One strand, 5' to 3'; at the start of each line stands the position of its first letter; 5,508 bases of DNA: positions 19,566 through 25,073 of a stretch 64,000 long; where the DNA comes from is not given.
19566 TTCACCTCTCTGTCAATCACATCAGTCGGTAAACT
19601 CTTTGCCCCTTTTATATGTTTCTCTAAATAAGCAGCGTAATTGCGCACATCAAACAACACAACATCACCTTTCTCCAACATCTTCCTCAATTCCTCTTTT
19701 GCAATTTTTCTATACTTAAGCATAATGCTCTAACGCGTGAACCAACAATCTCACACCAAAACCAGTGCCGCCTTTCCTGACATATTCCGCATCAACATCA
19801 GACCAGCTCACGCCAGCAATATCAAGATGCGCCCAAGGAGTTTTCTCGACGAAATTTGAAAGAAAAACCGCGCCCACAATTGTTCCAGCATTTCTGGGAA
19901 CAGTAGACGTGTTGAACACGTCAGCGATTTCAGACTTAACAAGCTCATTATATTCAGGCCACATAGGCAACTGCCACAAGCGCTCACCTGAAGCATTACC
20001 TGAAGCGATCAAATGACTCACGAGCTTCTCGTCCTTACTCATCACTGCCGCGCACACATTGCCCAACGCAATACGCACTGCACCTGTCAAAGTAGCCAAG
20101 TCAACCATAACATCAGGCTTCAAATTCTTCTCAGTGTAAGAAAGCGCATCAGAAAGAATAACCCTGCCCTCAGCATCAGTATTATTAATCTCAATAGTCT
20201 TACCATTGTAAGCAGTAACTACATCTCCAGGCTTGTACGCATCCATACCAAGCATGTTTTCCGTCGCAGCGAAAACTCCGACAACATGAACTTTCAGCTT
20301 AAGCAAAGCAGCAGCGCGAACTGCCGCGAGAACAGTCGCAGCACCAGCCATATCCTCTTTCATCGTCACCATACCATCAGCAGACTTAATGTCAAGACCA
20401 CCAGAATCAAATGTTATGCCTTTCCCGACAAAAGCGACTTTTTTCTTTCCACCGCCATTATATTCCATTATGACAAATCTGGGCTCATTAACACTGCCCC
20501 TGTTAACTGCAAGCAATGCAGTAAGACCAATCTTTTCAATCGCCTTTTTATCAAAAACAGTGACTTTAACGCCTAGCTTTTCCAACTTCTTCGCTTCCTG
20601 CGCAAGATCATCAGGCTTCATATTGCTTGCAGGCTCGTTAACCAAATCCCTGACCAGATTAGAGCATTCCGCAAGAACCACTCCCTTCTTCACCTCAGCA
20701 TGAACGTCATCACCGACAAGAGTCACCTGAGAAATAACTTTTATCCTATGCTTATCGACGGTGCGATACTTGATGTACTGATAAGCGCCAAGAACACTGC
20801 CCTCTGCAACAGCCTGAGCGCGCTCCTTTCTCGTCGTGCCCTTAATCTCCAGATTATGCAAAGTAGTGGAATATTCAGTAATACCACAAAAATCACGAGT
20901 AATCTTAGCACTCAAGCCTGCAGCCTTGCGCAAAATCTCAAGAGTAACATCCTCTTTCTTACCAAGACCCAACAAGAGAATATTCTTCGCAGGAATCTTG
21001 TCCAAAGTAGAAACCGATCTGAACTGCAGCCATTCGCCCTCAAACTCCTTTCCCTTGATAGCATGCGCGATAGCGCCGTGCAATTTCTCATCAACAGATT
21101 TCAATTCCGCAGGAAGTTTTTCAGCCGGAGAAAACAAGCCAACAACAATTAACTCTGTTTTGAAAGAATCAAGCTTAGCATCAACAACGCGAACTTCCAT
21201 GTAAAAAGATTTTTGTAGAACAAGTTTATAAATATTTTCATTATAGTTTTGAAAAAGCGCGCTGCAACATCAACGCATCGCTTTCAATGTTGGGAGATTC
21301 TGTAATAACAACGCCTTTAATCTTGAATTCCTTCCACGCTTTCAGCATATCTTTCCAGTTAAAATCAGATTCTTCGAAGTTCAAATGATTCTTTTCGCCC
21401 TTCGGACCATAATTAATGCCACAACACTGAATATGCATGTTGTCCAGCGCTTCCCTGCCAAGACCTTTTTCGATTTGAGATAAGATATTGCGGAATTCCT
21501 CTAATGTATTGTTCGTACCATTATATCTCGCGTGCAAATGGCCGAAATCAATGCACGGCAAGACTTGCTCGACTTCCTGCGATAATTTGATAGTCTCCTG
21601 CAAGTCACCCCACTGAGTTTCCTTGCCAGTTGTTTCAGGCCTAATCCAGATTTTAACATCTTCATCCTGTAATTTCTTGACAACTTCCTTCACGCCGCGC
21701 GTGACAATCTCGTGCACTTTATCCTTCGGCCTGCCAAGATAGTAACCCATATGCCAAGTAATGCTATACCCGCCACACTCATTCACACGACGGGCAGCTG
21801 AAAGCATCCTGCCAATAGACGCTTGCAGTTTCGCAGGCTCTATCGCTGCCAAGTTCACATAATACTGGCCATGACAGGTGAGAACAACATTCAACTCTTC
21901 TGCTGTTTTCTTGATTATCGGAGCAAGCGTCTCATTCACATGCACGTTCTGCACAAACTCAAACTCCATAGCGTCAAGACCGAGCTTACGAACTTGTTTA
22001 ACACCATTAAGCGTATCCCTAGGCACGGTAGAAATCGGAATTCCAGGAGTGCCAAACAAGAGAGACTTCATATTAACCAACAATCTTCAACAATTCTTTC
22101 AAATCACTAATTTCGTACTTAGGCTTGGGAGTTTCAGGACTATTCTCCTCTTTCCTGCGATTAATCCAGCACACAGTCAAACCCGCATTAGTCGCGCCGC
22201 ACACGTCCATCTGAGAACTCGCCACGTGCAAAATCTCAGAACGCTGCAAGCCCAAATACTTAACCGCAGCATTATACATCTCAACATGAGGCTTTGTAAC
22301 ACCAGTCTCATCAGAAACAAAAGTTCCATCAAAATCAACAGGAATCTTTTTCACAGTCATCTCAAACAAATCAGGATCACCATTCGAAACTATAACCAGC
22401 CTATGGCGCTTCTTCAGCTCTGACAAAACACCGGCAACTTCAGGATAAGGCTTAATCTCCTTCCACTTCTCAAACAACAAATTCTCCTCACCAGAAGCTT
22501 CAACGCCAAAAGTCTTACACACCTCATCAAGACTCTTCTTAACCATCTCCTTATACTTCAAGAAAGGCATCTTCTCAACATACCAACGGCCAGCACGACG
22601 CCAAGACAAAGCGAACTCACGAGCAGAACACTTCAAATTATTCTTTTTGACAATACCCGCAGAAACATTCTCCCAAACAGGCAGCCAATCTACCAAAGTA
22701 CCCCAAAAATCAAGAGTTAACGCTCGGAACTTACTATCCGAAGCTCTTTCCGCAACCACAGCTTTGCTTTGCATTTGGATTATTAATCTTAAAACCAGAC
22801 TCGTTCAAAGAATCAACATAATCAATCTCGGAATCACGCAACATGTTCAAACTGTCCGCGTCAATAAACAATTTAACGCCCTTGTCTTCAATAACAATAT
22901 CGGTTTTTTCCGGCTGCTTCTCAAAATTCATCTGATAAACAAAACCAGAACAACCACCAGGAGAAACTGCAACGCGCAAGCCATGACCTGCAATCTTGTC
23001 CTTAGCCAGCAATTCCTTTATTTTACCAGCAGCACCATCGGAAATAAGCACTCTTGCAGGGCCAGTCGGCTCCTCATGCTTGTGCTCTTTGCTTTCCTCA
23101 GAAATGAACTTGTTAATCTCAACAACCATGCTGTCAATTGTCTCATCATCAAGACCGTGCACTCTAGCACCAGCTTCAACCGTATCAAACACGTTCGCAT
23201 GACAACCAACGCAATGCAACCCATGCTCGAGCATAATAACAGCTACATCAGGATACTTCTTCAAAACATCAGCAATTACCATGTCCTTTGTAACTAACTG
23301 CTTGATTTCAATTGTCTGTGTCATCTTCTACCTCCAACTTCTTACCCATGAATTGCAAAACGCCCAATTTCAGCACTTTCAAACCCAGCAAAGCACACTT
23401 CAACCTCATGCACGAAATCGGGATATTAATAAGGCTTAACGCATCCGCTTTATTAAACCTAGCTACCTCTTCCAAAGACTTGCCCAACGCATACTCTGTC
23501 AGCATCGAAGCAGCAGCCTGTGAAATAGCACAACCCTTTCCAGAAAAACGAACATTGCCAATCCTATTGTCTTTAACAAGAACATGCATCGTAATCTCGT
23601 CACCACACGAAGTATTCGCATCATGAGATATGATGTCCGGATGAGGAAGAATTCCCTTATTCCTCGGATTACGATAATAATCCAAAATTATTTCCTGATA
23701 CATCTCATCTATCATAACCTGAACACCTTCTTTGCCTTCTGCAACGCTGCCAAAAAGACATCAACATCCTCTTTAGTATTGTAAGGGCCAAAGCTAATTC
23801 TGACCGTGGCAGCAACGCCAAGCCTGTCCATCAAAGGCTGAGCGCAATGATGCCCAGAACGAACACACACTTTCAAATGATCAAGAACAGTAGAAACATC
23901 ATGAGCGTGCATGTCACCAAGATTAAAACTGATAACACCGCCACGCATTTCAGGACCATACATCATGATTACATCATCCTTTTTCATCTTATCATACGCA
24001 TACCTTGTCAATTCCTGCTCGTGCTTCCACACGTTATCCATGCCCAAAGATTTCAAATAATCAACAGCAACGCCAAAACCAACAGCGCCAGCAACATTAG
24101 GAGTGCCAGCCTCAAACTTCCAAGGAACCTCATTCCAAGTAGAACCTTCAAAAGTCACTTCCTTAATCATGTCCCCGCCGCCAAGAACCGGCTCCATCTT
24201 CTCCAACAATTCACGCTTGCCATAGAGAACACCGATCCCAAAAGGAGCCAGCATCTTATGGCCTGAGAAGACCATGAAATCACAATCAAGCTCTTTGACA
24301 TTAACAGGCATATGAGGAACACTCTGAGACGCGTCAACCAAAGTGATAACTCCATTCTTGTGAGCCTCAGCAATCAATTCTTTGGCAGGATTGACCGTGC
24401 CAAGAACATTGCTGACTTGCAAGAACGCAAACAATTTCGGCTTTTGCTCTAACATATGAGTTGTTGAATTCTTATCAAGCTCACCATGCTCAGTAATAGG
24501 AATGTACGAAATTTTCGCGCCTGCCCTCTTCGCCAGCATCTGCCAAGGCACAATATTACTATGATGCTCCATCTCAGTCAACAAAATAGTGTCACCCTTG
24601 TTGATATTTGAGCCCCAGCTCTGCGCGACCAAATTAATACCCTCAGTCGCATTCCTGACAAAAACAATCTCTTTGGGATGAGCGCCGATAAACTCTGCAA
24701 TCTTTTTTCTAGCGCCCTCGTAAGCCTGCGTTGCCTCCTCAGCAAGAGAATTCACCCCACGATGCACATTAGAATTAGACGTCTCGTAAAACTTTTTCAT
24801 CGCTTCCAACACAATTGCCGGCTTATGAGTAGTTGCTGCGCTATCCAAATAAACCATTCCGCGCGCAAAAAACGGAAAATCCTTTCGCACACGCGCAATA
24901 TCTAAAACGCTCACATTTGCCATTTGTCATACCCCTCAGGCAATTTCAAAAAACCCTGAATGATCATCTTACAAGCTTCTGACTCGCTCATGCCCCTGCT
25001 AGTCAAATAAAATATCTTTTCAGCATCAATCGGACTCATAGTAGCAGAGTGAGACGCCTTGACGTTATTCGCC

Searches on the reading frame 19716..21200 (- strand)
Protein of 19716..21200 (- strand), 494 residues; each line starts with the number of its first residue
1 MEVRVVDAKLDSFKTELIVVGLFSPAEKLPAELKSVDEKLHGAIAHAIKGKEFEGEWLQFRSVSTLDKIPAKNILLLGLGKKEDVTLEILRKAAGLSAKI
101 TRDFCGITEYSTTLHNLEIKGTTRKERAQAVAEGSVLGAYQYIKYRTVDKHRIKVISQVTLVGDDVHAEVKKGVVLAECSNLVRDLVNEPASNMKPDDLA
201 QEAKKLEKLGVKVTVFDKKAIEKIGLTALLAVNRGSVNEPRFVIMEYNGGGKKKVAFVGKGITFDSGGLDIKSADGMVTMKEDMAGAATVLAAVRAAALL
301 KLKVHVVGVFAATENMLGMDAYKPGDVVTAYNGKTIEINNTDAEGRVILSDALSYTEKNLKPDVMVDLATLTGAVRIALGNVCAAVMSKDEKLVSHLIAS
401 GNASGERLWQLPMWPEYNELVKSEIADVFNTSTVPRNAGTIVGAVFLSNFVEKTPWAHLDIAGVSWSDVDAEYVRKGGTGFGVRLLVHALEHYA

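Call 10: search_protein_families(library=pfam, proteins=[window:19716-21200:-], max_evalue=0.0001)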
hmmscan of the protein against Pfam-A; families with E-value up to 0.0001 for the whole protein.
window:19716-21200:- (494 aa): 2 families
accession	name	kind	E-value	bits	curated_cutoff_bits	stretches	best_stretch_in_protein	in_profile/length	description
PF00883.26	Peptidase_M17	-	7.9e-122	406.8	25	1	181-487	1-310/310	Cytosol aminopeptidase family, catalytic domain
PF02789.23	Peptidase_M17_N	-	1.4e-22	80.4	23.4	1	19-147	1-127/129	Cytosol aminopeptidase family, N-terminal domain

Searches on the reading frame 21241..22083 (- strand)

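Call 10: search_protein_families(library=pfam, proteins=[window:21241-22083:-], max_evalue=0.0001)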
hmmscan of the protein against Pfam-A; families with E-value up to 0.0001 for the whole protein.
window:21241-22083:- (280 aa): 1 family
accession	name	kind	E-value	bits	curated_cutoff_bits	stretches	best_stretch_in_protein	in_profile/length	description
PF01261.30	AP_endonuc_2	-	6.1e-29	101.9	31.1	1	29-266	2-232/249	Xylose isomerase-like TIM barrel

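Call 22: search_protein_families(library=ncbifam, proteins=[window:21241-22083:-], max_evalue=0.001)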
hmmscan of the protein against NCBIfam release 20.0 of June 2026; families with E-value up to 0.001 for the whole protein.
window:21241-22083:- (280 aa): 5 families
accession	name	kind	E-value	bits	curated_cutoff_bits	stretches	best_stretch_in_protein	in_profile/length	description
TIGR00587.1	nfo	subfamily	1.3e-13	50.9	129.65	1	61-229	55-227/279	deoxyribonuclease IV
NF002196.0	PRK01060.1-1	equivalog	2.9e-09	36.6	333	1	64-242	63-238/297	deoxyribonuclease IV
NF002199.0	PRK01060.1-4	equivalog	3.7e-06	26.2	315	1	69-229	67-228/282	deoxyribonuclease IV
NF002197.0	PRK01060.1-2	equivalog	1.8e-05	24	376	1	59-227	62-234/289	deoxyribonuclease IV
NF051856.1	PsicseEpim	equivalog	4.4e-05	23.4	300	0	24-147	18-149/287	D-psicose 3-epimerase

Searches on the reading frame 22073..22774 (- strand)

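Call 10: search_protein_families(library=pfam, proteins=[window:22073-22774:-], max_evalue=0.0001)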
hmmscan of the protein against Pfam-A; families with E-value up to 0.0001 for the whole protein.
window:22073-22774:- (233 aa): 2 families
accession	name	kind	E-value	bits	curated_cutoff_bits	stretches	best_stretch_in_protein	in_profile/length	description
PF00702.32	Hydrolase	-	2.8e-17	64.2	26.4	1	17-198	2-191/191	haloacid dehalogenase-like hydrolase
PF13419.12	HAD_2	-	8e-14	52.6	23.8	1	22-204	4-178/178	Haloacid dehalogenase-like hydrolase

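Call 22: search_protein_families(library=ncbifam, proteins=[window:22073-22774:-], max_evalue=0.001)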
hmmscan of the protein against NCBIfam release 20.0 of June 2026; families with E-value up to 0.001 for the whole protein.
window:22073-22774:- (233 aa): 18 families
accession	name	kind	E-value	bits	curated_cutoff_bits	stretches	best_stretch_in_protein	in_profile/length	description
TIGR01428.1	HAD_type_II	equivalog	7.2e-40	137.1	125.4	1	17-210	2-196/197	haloacid dehalogenase type II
TIGR02253.1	CTE7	subfamily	1.1e-21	77.6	169.75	1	96-229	82-221/221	TIGR02253 family HAD-type hydrolase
TIGR02254.1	YjjG_YfnB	equivalog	2.5e-19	69.7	159.9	1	110-231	99-222/223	YjjG family noncanonical pyrimidine nucleotidase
NF006976.0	PRK09449.1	equivalog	2.7e-18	66.3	183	1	89-232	75-222/225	pyrimidine 5'-nucleotidase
TIGR01493.1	HAD-SF-IA-v2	subfamily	2.2e-16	60.5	39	1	18-196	1-160/161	HAD-IA family hydrolase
NF008018.0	PRK10748.1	equivalog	1.8e-12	47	225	1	100-226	104-232/238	5-amino-6-(5-phospho-D-ribitylamino)uracil phosphatase YigB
NF009804.0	PRK13288.1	equivalog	9.6e-11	41.5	218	1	105-232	79-210/215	pyrophosphatase PpaX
TIGR02252.1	DREG-2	subfamily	1.3e-10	41.4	155.2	1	76-203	70-203/203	HAD hydrolase, REG-2-like, family IA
NF052576.1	PymNtasePynAStpc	equivalog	1.5e-10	41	350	1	76-232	64-227/229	pyrimidine 5'-nucleotidase PynA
TIGR01549.1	HAD-SF-IA-v1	subfamily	3.6e-09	37.2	23.3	1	112-198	66-149/149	HAD-IA family hydrolase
TIGR01509.1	HAD-SF-IA-v3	subfamily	1.2e-08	35.2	29.4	1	104-204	61-154/154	HAD-IA family hydrolase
NF053830.1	RUBPPhHalo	equivalog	1.7e-08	34.4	330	1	105-232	100-234/234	ribulose-1,5-bisphosphate 5-phosphatase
NF009695.0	PRK13222.1-2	equivalog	6.4e-08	32.4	225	1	14-231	4-221/226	phosphoglycolate phosphatase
TIGR01993.1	Pyr-5-nucltdase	equivalog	1.7e-06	27.9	142.9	1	104-202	80-181/183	pyrimidine 5'-nucleotidase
TIGR01662.1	HAD-SF-IIIA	subfamily_domain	4.8e-06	26.7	44.6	1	102-205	19-139/141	HAD-IIIA family hydrolase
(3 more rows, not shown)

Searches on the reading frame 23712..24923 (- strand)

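Call 10: search_protein_families(library=pfam, proteins=[window:23712-24923:-], max_evalue=0.0001)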
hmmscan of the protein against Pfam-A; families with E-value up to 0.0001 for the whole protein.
window:23712-24923:- (403 aa): 2 families
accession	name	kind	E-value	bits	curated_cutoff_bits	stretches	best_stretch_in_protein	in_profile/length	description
PF00266.25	Aminotran_5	-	1.3e-153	511.8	21.5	1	24-390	1-371/371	Aminotransferase class-V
PF01053.26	Cys_Met_Meta_PP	-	1.8e-05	24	27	0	105-225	86-200/381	Cys/Met metabolism PLP-dependent enzyme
